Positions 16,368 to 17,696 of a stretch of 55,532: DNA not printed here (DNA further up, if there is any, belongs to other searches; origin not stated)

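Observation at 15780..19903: Incomplete, self-contained acyl-chain factory (ACP, KS, KS-like CLF, KR) followed by a tandem GNAT-like protein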

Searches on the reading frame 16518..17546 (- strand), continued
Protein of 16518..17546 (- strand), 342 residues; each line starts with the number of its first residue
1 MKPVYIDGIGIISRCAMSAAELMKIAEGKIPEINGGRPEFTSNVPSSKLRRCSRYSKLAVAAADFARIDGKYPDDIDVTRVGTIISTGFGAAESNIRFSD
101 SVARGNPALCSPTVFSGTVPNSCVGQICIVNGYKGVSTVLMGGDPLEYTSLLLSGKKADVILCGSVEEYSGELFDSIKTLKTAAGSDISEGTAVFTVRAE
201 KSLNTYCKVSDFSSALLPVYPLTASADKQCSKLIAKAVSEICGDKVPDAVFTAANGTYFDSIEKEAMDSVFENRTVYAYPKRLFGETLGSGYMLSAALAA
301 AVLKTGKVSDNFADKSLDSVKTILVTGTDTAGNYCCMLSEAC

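Call 90: find_encoding_contigs(protein=P0122, flank=8000, max_places=1)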
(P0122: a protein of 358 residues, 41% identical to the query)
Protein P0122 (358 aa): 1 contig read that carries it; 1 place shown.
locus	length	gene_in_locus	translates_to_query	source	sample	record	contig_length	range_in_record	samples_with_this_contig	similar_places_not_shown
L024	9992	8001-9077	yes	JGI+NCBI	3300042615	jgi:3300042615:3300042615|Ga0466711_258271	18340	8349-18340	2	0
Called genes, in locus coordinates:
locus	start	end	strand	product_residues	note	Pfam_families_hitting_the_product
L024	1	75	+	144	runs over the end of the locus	PF13581:HATPase_c_2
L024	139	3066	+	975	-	PF07690:MFS_1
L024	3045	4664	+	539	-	PF00672:HAMP (weak), PF07228:SpoIIE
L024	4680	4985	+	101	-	PF01740:STAS, PF13466:STAS_2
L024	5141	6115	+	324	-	PF00583:Acetyltransf_1 (weak), PF13673:Acetyltransf_10 (weak), PF13508:Acetyltransf_7 (weak), PF00583:Acetyltransf_1 (weak)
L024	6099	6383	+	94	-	PF00550:PP-binding (weak)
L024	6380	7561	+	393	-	PF00109:ketoacyl-synt, PF02801:Ketoacyl-synt_C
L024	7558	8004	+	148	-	PF22817:ApeP-like (weak), PF07977:FabA, PF22818:ApeI-like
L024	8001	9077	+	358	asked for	PF00109:ketoacyl-synt (weak)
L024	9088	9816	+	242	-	PF00106:adh_short, PF08659:KR, PF13561:adh_short_C2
